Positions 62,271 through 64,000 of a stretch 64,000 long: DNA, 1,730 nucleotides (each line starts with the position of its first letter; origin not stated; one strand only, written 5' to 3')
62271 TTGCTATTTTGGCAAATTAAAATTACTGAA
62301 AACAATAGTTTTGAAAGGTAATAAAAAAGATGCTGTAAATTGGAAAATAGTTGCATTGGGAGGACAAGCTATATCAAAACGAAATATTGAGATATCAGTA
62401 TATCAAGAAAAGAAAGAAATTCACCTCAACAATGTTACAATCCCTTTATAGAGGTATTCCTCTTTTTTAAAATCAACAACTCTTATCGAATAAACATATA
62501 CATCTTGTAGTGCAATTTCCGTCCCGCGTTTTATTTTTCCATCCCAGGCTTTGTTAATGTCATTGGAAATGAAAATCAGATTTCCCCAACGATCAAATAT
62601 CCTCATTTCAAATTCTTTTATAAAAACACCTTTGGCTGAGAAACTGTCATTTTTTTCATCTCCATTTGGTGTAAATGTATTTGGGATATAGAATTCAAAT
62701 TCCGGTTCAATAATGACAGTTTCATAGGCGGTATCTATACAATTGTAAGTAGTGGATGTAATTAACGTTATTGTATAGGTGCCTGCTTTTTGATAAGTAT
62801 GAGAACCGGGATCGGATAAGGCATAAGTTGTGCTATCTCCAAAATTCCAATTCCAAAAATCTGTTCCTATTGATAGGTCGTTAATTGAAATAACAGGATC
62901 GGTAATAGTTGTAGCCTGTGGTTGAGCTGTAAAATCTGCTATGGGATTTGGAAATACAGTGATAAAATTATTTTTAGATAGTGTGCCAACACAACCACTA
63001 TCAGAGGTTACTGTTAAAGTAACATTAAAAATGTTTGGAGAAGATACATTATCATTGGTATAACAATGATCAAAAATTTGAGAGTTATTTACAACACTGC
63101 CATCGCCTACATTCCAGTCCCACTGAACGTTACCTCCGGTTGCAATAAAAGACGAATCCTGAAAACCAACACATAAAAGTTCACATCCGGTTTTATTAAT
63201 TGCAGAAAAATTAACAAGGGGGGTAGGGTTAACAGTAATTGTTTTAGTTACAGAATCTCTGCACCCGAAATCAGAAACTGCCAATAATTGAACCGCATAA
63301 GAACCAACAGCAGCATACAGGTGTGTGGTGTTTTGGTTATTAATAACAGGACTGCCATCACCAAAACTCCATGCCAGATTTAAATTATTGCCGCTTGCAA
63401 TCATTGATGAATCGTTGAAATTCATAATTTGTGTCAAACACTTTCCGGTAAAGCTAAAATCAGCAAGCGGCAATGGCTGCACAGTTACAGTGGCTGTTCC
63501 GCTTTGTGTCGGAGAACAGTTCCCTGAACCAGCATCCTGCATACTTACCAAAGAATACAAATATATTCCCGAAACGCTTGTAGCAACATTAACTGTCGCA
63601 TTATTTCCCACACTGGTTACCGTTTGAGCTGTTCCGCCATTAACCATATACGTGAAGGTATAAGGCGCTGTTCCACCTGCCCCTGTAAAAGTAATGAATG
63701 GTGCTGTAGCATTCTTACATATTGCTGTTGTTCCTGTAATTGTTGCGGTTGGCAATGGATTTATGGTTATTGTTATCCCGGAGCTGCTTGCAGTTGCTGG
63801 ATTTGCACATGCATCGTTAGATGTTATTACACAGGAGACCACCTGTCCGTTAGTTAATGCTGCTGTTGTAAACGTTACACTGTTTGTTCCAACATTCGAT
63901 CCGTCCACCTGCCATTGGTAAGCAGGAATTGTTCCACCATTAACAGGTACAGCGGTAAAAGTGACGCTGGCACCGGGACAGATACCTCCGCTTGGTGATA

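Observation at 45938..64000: Five co-oriented giant SprB-repeat/PKD adhesin-like genes sharing a near-identical T9SS type B C-terminal domain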

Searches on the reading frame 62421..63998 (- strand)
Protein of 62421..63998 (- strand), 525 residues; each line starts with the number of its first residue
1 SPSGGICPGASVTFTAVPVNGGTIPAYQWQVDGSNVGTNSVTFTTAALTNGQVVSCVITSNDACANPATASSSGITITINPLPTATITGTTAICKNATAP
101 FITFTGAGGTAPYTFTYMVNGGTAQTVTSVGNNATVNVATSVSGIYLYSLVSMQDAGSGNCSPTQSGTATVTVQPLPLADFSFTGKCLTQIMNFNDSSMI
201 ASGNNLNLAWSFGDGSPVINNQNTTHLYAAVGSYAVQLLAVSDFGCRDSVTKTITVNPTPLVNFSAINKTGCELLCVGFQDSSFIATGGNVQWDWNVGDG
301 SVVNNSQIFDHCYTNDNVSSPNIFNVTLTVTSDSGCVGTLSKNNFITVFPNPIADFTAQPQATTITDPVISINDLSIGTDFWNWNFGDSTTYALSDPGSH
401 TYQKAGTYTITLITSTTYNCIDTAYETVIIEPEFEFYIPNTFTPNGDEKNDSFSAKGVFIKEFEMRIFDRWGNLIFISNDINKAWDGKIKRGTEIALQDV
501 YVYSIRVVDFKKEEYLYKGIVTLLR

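Call 7: search_protein_families(library=pfam, proteins=[window:62421-63998:-], max_evalue=0.01)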
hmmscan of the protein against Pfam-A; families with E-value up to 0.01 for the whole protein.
window:62421-63998:- (525 aa): 5 families
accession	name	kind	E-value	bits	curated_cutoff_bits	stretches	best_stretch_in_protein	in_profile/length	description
PF18911.6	PKD_4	-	4.7e-31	107.1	27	3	190-256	18-83/85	PKD domain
PF00801.26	PKD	-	1e-19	70.7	23.5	3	198-249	21-74/80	PKD domain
PF13585.12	CHU_C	-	2.1e-16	60.3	27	1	438-523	3-86/86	CHU_C Type IX secretion signal domain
PF12565.13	DUF3747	-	0.00079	19.3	25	1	128-211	27-107/175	Protein of unknown function (DUF3747)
PF19081.6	Ig_7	-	0.0088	16.8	27.3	1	5-81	11-84/84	Ig-like domain CHU_C associated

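Call 8: search_protein_families(library=ncbifam, proteins=[window:62421-63998:-], max_evalue=0.01)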
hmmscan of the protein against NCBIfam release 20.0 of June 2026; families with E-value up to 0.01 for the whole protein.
window:62421-63998:- (525 aa): 2 families
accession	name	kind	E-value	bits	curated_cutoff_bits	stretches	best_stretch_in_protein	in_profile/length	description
TIGR04131.1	Bac_Flav_CTERM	domain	3.4e-13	49.5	35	1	438-525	3-85/85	T9SS type B sorting domain-containing protein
TIGR00864.1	PCC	subfamily_domain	9.4e-12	42.2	1861.4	1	201-433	1082-1307/2700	polycystin cation channel protein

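Call 26: find_related_loci(query=window:62421-63998:-, collection=genome_contigs, flank=10000)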
Query window:62421-63998:- (525 aa) in genome_contigs; peptide patterns used: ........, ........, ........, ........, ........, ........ (x = any residue, [..] = any of these).
52 stretches matched a pattern; 31 encode a relative of the query (tblastn E <= 1e-3); 31 distinct loci.
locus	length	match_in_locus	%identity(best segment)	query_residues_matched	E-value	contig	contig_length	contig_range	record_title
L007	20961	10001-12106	84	1-525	0e+0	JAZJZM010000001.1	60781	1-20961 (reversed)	MAG: Bacteroidota bacterium isolate ADI_H2L1_1_122_18_3-bin023 ADIH2L11_B023_0_000000000001, whole genome shotgun sequen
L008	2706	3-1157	92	32-525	0e+0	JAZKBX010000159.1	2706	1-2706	MAG: Bacteroidota bacterium isolate ADI_H3L2_122-bin010_1 ADIH3L2_B010_1_000000000159, whole genome shotgun sequence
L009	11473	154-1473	54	76-525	1e-145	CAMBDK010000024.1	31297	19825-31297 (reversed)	MAG: Chitinophaga pinensis isolate MsH-01oct19-86 genome assembly, contig: MsH-01oct19-C2440, whole genome shotgun seque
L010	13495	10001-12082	49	7-525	5e-142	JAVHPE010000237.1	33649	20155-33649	MAG: Bacteroidia bacterium isolate WB02no2_35_113 NODE_594_length_33649_cov_77.813895, whole genome shotgun sequence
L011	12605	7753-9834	57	6-525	1e-136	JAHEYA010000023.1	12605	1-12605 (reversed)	MAG: Bacteroidetes bacterium isolate nzgw117 NODE_7786_length_12606_cov_3.113256, whole genome shotgun sequence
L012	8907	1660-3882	50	24-525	6e-136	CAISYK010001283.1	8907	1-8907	MAG: uncultured Bacteroidetes bacterium isolate Kiruna_bin-08168 genome assembly, contig: bin-08168:1283/1288, whole gen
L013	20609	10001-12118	85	1-525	0e+0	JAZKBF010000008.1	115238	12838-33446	MAG: Bacteroidota bacterium isolate ADI_H3L2_1_122_18_3-bin067_1 ADIH3L21_B067_1_000000000007, whole genome shotgun sequ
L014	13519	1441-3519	59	74-525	2e-145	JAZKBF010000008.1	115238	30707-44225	MAG: Bacteroidota bacterium isolate ADI_H3L2_1_122_18_3-bin067_1 ADIH3L21_B067_1_000000000007, whole genome shotgun sequ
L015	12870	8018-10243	47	7-525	8e-134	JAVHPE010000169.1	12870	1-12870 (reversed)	MAG: Bacteroidia bacterium isolate WB02no2_35_113 NODE_3726_length_12870_cov_78.948576, whole genome shotgun sequence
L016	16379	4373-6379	48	1-525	3e-135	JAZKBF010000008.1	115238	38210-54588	MAG: Bacteroidota bacterium isolate ADI_H3L2_1_122_18_3-bin067_1 ADIH3L21_B067_1_000000000007, whole genome shotgun sequ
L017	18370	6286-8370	51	7-525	4e-144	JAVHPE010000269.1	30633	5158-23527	MAG: Bacteroidia bacterium isolate WB02no2_35_113 NODE_738_length_30633_cov_78.673785, whole genome shotgun sequence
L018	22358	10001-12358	47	37-522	1e-129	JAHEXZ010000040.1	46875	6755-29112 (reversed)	MAG: Bacteroidetes bacterium isolate nzgw116 NODE_455_length_46876_cov_5.864164, whole genome shotgun sequence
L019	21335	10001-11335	45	76-525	5e-122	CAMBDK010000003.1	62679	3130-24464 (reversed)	MAG: Chitinophaga pinensis isolate MsH-01oct19-86 genome assembly, contig: MsH-01oct19-C635, whole genome shotgun sequen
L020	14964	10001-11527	46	7-525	5e-130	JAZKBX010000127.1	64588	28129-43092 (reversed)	MAG: Bacteroidota bacterium isolate ADI_H3L2_122-bin010_1 ADIH3L2_B010_1_000000000127, whole genome shotgun sequence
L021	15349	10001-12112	52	6-129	4e-27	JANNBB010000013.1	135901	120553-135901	MAG: Bacteroidota bacterium isolate OTE_78_metabat_381 OTE_78_k141_3554106, whole genome shotgun sequence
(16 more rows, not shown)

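Call 37: search_protein_families(library=pfam, proteins=[L008:1286-2296:-, L016:14291-16378:+, L020:11626-13008:+, L020:13188-13976:+, L020:14032-14964:-, L007:13085-13906:-, L007:12285-13088:-], max_evalue=0.001)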
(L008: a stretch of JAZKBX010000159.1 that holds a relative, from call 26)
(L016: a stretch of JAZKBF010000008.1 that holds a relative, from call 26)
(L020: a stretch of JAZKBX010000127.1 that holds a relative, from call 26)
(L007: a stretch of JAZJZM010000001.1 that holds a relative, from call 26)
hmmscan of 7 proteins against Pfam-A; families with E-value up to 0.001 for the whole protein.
L008:1286-2296:- (336 aa): 1 family
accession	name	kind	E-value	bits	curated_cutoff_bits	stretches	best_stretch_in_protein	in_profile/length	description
PF13310.11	Virulence_RhuM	-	2e-108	361.9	33.7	1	71-322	1-250/252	Virulence protein RhuM family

L016:14291-16378:+ (696 aa): 3 families
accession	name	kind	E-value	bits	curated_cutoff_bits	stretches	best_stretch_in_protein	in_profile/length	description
PF15902.12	Sortilin-Vps10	-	7.7e-08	32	33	0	55-119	3-67/446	Sortilin, neurotensin receptor 3,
PF00045.24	Hemopexin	-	8.8e-08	32.4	21.3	0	423-464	1-42/45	Hemopexin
PF02012.26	BNR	-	6e-07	29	27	0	269-278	1-10/12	BNR/Asp-box repeat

L020:11626-13008:+ (460 aa): 15 families
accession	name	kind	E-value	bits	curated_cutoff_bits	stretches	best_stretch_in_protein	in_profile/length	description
PF02589.21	LUD_dom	-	4.7e-42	144.3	22.6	1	70-292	3-189/189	LUD domain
PF13183.11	Fer4_8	-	7.1e-14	52.5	27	1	308-375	2-68/68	4Fe-4S dicluster domain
PF13237.11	Fer4_10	-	1.1e-08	35.3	25.5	1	307-327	5-22/53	4Fe-4S dicluster domain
PF13534.11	Fer4_17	-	1.9e-07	31.9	22.2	1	310-376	1-61/61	4Fe-4S dicluster domain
PF13187.11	Fer4_9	-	2.2e-07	31.2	27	0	307-323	33-49/52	4Fe-4S dicluster domain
PF12838.12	Fer4_7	-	2.4e-07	31.6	27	1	310-375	1-52/52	4Fe-4S dicluster domain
PF00037.32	Fer4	-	3.7e-06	27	21.1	1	310-323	7-20/24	4Fe-4S binding domain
PF12837.12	Fer4_6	-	4.7e-06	26.7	25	1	310-323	8-21/24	4Fe-4S binding domain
PF12797.12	Fer4_2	-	9.7e-06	25.7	24.5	1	307-323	6-22/22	4Fe-4S binding domain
PF13484.11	Fer4_16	-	1.7e-05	25.9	30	1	311-373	2-65/66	4Fe-4S double cluster binding domain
PF13746.11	Fer4_18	-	1.7e-05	25.4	27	0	361-382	61-82/114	4Fe-4S dicluster domain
PF14697.11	Fer4_21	-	2.7e-05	24.6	35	0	310-327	40-57/59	4Fe-4S dicluster domain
PF12798.12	Fer4_3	-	0.0001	23.3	27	0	311-323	1-13/15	4Fe-4S binding domain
PF25160.1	LdpA_Fe-S-bd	-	0.00018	21.7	27.6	0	310-324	27-41/49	LdpA Fe-S cluster-binding domain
PF17179.9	Fer4_22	-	0.00022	22.5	27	0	304-323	74-93/95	4Fe-4S dicluster domain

L020:13188-13976:+ (262 aa): 3 families
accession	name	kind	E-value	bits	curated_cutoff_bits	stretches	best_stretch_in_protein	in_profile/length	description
PF13561.12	adh_short_C2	-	2.6e-45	155.3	27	1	16-258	5-235/236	Enoyl-(Acyl carrier protein) reductase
PF00106.31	adh_short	-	1.2e-36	126.5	26.6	1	8-200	1-192/195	short chain dehydrogenase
PF08659.16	KR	-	1.1e-05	25.8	22.6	1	9-129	2-125/180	KR domain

L020:14032-14964:- (310 aa): 3 families
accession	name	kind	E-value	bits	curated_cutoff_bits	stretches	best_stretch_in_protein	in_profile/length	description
PF06463.18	Mob_synth_C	-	1.6e-33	115.8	37.4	1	157-275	2-124/128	Molybdenum Cofactor Synthesis C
PF04055.27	Radical_SAM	-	2.2e-30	106.5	29.5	1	1-150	10-165/166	Radical SAM superfamily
PF19238.5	Radical_SAM_2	-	0.00054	20.1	26.7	0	75-146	64-135/151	Radical SAM-like domain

L007:13085-13906:- (273 aa): 0 families

L007:12285-13088:- (267 aa): 1 family
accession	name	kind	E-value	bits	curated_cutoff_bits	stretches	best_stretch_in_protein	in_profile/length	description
PF08843.17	AbiEii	-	2.2e-36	126.4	22.5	1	31-253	3-234/238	Nucleotidyl transferase AbiEii toxin, Type IV TA system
